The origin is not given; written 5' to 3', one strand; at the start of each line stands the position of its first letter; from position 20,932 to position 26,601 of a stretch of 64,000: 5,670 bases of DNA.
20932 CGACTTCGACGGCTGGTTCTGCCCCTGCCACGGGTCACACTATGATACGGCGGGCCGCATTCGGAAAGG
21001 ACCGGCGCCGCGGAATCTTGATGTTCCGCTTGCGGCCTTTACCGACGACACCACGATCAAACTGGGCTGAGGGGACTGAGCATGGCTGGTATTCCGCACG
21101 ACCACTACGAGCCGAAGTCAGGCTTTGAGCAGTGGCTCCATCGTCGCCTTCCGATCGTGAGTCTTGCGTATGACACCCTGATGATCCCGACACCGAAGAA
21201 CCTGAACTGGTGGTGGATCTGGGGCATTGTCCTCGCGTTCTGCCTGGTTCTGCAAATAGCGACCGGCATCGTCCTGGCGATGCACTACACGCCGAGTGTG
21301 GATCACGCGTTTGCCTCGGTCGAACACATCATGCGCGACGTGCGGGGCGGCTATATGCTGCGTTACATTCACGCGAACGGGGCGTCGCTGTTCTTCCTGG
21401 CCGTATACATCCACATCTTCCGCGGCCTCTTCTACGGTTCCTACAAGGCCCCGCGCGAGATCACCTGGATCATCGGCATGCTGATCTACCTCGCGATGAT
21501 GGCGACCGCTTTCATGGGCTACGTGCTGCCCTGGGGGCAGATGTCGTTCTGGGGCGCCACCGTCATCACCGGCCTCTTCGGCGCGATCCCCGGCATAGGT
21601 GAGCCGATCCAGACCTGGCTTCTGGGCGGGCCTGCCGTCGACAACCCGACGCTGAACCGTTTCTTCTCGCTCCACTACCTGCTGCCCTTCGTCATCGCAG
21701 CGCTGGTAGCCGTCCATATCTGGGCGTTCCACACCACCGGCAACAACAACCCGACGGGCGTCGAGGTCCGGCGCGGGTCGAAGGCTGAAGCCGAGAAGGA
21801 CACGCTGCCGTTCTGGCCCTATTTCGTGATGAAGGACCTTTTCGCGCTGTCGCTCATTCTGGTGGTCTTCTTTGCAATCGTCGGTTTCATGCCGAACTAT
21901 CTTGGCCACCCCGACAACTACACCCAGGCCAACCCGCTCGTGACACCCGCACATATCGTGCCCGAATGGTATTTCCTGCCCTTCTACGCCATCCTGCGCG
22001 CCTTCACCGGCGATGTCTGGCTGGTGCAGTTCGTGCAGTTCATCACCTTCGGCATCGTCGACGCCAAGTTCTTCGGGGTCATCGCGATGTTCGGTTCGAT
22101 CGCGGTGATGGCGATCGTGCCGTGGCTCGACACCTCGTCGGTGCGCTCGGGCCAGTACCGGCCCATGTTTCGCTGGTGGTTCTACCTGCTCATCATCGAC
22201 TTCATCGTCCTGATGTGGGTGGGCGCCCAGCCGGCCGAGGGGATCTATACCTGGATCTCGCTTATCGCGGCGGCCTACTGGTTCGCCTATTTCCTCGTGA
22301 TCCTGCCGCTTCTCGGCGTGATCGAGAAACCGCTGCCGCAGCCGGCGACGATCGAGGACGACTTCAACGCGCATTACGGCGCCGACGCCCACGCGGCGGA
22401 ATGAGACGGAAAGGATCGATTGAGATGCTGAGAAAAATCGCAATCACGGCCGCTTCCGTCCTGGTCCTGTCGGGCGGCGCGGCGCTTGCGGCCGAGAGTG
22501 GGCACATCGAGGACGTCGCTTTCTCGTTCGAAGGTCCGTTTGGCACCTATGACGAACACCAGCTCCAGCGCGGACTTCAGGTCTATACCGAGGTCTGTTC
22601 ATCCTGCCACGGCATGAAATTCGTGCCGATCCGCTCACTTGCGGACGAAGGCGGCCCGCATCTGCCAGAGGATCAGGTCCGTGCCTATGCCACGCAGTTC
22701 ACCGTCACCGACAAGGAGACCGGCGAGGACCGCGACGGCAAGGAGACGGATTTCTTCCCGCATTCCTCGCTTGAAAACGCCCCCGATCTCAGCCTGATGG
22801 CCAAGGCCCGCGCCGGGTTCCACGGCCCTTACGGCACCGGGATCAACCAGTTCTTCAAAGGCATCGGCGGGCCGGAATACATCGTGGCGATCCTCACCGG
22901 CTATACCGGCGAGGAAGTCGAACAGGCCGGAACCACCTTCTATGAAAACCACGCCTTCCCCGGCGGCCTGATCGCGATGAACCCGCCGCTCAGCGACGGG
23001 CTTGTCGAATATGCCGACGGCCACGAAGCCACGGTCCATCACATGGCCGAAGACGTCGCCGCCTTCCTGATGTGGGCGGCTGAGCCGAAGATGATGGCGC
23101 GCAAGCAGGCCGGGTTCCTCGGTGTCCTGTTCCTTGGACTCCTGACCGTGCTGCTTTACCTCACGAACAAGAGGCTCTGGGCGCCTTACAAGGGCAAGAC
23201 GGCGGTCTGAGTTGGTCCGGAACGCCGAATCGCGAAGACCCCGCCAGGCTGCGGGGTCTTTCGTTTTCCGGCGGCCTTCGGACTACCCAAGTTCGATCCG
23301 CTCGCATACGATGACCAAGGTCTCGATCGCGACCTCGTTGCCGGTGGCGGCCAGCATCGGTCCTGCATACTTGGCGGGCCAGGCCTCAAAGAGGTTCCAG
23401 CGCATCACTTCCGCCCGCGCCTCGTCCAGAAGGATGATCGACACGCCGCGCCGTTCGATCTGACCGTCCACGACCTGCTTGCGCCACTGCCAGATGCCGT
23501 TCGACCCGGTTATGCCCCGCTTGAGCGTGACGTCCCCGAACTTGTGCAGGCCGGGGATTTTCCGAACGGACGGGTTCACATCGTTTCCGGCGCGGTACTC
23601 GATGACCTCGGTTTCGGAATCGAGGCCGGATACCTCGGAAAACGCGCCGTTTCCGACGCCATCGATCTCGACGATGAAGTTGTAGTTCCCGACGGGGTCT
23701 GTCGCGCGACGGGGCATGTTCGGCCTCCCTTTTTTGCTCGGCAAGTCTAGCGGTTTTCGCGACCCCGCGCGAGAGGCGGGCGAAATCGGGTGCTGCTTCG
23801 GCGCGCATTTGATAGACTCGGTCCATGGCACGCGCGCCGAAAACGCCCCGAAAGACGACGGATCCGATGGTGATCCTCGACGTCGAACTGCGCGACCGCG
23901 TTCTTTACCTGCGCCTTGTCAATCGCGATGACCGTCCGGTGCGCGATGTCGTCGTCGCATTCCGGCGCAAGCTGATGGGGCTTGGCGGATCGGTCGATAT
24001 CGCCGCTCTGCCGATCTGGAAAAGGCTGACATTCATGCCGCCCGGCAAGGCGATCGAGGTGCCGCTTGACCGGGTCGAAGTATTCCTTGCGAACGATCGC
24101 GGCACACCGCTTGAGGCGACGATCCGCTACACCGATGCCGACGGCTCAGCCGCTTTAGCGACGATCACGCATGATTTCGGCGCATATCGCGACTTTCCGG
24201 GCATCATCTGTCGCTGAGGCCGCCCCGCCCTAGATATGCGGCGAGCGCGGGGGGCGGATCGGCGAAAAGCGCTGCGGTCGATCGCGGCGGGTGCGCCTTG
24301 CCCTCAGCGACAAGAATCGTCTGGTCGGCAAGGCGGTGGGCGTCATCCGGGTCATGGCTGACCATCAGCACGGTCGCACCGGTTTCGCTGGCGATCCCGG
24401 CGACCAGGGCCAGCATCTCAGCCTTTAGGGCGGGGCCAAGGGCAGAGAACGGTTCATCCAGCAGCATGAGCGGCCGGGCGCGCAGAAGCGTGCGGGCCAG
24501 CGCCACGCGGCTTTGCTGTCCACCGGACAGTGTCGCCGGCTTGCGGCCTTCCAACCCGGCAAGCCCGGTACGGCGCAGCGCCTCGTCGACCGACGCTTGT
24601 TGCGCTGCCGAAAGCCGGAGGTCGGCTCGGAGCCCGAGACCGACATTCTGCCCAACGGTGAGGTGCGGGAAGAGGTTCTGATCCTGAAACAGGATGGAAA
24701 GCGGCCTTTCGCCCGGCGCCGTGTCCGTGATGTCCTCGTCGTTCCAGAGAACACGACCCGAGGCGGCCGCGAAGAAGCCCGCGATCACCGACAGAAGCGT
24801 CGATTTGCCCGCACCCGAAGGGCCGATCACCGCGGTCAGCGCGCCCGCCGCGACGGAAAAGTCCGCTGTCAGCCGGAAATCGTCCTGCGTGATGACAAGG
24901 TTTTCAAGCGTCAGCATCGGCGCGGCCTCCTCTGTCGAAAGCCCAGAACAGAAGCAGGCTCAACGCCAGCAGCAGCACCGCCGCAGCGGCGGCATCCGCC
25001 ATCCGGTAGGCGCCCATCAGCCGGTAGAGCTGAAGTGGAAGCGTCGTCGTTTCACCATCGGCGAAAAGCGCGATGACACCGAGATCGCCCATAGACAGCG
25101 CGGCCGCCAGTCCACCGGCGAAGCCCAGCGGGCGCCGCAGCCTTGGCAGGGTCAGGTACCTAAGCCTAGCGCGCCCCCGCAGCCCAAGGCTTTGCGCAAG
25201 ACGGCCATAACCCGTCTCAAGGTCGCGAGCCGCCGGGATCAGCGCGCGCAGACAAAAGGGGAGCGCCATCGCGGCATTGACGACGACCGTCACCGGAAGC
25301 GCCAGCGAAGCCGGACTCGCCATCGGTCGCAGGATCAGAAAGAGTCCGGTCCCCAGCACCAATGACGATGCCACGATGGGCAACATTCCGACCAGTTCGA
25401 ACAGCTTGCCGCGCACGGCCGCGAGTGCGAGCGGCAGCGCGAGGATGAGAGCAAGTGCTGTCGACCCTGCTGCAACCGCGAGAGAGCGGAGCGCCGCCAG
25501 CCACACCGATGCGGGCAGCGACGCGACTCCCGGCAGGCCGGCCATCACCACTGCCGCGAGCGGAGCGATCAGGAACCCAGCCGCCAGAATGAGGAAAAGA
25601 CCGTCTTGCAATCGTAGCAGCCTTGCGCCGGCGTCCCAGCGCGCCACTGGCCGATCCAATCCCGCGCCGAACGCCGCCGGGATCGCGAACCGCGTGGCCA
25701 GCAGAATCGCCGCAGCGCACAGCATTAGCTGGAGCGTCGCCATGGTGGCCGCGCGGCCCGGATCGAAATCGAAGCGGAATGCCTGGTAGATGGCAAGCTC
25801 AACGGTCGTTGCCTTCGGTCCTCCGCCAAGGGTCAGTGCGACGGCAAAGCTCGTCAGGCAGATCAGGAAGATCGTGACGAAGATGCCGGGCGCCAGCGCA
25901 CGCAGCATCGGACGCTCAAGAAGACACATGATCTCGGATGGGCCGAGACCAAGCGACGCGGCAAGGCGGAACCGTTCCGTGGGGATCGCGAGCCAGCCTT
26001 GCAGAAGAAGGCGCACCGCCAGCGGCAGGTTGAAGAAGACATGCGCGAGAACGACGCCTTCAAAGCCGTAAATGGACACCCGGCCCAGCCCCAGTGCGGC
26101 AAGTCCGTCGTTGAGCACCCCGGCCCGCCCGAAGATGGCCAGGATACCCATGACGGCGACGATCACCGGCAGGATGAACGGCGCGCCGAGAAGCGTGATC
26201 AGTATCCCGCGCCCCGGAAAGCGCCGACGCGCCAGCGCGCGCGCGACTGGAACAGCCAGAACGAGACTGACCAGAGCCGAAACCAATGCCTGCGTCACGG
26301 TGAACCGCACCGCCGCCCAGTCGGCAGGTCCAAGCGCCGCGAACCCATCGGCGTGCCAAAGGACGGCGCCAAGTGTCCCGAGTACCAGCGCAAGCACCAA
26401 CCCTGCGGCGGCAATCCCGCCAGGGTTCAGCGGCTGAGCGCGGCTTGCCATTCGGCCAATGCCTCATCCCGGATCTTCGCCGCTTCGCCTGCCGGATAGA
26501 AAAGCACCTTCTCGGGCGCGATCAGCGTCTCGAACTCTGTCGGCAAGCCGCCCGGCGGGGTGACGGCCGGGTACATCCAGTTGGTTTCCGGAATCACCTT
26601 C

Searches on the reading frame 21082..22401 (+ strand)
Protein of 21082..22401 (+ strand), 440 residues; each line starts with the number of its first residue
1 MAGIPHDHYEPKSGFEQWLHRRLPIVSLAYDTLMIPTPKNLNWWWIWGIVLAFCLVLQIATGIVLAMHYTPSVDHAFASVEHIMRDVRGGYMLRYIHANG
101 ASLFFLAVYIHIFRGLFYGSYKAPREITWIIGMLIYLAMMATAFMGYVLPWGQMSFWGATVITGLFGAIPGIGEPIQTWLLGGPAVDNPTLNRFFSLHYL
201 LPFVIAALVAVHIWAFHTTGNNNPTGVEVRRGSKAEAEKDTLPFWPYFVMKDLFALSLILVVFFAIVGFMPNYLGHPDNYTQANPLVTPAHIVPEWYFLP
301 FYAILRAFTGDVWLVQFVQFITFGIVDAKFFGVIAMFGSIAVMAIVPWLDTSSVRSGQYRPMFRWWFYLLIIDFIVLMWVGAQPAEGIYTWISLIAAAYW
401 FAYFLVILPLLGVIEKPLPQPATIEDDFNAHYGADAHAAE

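Call 24: search_protein_families(library=ncbifam, max_evalue=0.00001, proteins=[window:21082-22401:+])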
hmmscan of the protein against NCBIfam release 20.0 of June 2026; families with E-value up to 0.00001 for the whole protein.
window:21082-22401:+ (440 aa): 4 families
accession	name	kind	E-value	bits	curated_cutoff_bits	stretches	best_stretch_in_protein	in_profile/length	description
NF002990.0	PRK03735.1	subfamily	5.2e-47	160.5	325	1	17-220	7-218/223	cytochrome b6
NF040969.1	cytb_ExtP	equivalog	6.7e-45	153.5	290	1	41-220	21-201/205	selenite/tellurite reduction operon b-type cytochrome ExtP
NF050120.1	bc1_QcrB_actin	exception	1.5e-28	100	500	1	67-354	48-342/458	cytochrome bc1 complex cytochrome b subunit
NF041076.1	cyt_b_SoxC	equivalog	6e-25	88.1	740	1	45-381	29-359/542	proton pump complex cytochrome B SoxC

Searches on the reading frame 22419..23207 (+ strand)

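Call 32: search_protein_families(library=ncbifam, max_evalue=1e-8, proteins=[window:22419-23207:+])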
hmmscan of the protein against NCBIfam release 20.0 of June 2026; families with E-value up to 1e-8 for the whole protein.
window:22419-23207:+ (263 aa): 0 families

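Call 50: search_protein_families(library=pfam, max_evalue=0.001, proteins=[window:22419-23207:+])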
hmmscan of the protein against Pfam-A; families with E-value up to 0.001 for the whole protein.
window:22419-23207:+ (263 aa): 1 family
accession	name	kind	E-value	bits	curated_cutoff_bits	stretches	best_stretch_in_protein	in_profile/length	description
PF02167.20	Cytochrom_C1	-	4.7e-71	239.4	22.8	1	35-256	1-218/219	Cytochrome C1 family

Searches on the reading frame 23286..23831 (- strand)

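Call 24: search_protein_families(library=ncbifam, max_evalue=0.00001, proteins=[window:23286-23831:-])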
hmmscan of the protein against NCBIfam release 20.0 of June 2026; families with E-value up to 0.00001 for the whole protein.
window:23286-23831:- (182 aa): 3 families
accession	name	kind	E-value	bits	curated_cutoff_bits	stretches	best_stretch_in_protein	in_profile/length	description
TIGR02241.1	TIGR02241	subfamily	2.2e-40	137.7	62.4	1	44-180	1-139/141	conserved hypothetical phage tail region protein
NF053770.1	CIS5_fam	equivalog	2.5e-28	98.6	260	1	44-179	5-140/148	CIS5 family contractile injection system inner tube adaptor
NF053769.1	CIS1_fam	equivalog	2.2e-17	63.6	220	1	44-180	4-146/150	CIS1 family contractile injection system inner tube protein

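Call 50: search_protein_families(library=pfam, max_evalue=0.001, proteins=[window:23286-23831:-])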
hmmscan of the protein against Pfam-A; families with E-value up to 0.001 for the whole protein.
window:23286-23831:- (182 aa): 1 family
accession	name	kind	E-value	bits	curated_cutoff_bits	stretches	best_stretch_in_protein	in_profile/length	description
PF06841.18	Phage_T4_gp19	-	3.8e-44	150.2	28.2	1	49-180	2-134/134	T4-like virus tail tube protein gp19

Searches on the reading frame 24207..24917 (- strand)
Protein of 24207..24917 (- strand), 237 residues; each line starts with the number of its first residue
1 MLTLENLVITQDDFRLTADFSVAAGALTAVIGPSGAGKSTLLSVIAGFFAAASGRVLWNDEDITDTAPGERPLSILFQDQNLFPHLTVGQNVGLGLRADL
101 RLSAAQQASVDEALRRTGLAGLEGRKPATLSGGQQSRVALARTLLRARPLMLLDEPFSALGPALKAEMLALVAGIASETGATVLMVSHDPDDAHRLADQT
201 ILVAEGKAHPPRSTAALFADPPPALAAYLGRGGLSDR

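Call 24: search_protein_families(library=ncbifam, max_evalue=0.00001, proteins=[window:24207-24917:-])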
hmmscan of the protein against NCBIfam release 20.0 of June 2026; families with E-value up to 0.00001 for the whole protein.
window:24207-24917:- (237 aa): 178 families (the best 25 are shown)
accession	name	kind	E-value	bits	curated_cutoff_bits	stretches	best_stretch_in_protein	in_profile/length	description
NF008039.0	PRK10771.1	equivalog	6.7e-75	251.5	298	1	1-219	1-219/234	thiamine ABC transporter ATP-binding protein ThiQ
TIGR01277.1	thiQ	equivalog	5.9e-73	245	245.05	1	2-208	1-207/213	thiamine ABC transporter ATP-binding protein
TIGR03258.1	PhnT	equivalog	4.8e-51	173.9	499.15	1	21-232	30-243/359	2-aminoethylphosphonate ABC transport system ATP-binding subunit PhnT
TIGR03265.1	PhnT2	equivalog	2.9e-49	168.2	457.7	1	18-221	23-226/353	putative 2-aminoethylphosphonate ABC transporter ATP-binding protein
TIGR01187.1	potA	subfamily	1.1e-47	162.7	355.6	1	31-225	2-196/325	polyamine ABC transporter ATP-binding protein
TIGR00968.1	3a0106s01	subfamily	2.7e-45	154.8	342.75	1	19-223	20-224/237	sulfate ABC transporter ATP-binding protein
NF006987.0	PRK09452.1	equivalog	5e-45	153.8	482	1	19-220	37-238/378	spermidine/putrescine ABC transporter ATP-binding protein PotA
NF043075.1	MMSYN1_0197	equivalog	3.7e-44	151.1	550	1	18-224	21-227/341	spermidine/putrescine ABC transporter ATP-binding protein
NF040840.2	tungstate_WtpC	equivalog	7.2e-44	150.5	440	1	1-222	1-223/347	tungstate ABC transporter ATP-binding protein WtpC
TIGR02142.1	modC_ABC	equivalog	1.2e-43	149.7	285.05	1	10-219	8-221/353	molybdenum ABC transporter ATP-binding protein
NF008653.0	PRK11650.1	subfamily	3e-42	144.9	432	1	19-213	24-218/357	sn-glycerol-3-phosphate ABC transporter ATP-binding protein UgpC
NF008621.0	PRK11607.1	equivalog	3.6e-42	144.5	613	1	12-207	30-227/377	putrescine ABC transporter ATP-binding subunit PotG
NF008513.0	PRK11432.1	equivalog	4.1e-41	141.1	496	1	19-230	26-238/351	ferric ABC transporter ATP-binding protein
NF040933.2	ABC_arch_GlcV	equivalog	5.6e-41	140.6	450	1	20-223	27-235/357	glucose ABC transporter ATP-binding protein GlcV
NF010068.0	PRK13548.1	equivalog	2.4e-39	135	261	1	2-209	6-222/261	heme ABC transporter ATP-binding protein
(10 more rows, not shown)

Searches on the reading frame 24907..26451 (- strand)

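Call 24: search_protein_families(library=ncbifam, max_evalue=0.00001, proteins=[window:24907-26451:-])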
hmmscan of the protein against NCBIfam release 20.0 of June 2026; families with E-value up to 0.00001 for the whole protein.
window:24907-26451:- (515 aa): 21 families
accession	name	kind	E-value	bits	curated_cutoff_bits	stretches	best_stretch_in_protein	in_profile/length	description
NF006955.0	PRK09433.2-3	equivalog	1.3e-113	380.4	801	1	8-502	11-527/543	thiamine/thiamine pyrophosphate ABC transporter permease ThiP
NF006951.0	PRK09433.1-2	equivalog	5.6e-111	371.8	788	1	8-508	13-528/535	thiamine/thiamine pyrophosphate ABC transporter permease ThiP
NF006954.0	PRK09433.1-5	equivalog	5.3e-108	362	821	1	12-504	8-517/530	thiamine/thiamine pyrophosphate ABC transporter permease ThiP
TIGR01253.1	thiP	equivalog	1.2e-103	347.9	395.1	1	11-502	8-516/519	thiamine/thiamine pyrophosphate ABC transporter permease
NF006953.0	PRK09433.1-4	equivalog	2.8e-102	343.3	970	1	1-505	1-525/536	thiamine/thiamine pyrophosphate ABC transporter permease ThiP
NF006952.0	PRK09433.1-3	equivalog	5.6e-94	315.8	679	1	14-507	20-529/534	thiamine/thiamine pyrophosphate ABC transporter permease ThiP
NF006956.0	PRK09433.2-5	equivalog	6e-90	302.3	984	1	15-508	32-533/543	thiamine/thiamine pyrophosphate ABC transporter permease ThiP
TIGR01581.1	Mo_ABC_porter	hypoth_equivalog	1.5e-32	112.9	210.3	2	44-251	19-224/225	ABC transporter permease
TIGR02141.1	modB_ABC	equivalog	1.3e-31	109.8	182.6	2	51-253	3-203/208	molybdate ABC transporter permease subunit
TIGR00969.1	3a0106s02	subfamily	1.7e-25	90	240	2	42-202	57-215/272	sulfate ABC transporter permease subunit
TIGR02140.1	permease_CysW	equivalog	2e-21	76.7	329.1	2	42-251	43-250/261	sulfate ABC transporter permease subunit CysW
TIGR02139.1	permease_CysT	equivalog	2.2e-18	66.8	246.1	2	42-243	46-246/265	sulfate ABC transporter permease subunit CysT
NF011624.0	PRK15050.1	equivalog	6e-18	65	247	1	47-248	74-278/297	2-aminoethylphosphonate ABC transporter permease subunit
TIGR03262.1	PhnU2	equivalog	5.2e-17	61.7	593.25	1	45-238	53-239/546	putative 2-aminoethylphosphonate ABC transporter permease subunit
NF008208.0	PRK10971.1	equivalog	7.1e-15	55.2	415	1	42-242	54-253/277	sulfate/thiosulfate ABC transporter permease CysT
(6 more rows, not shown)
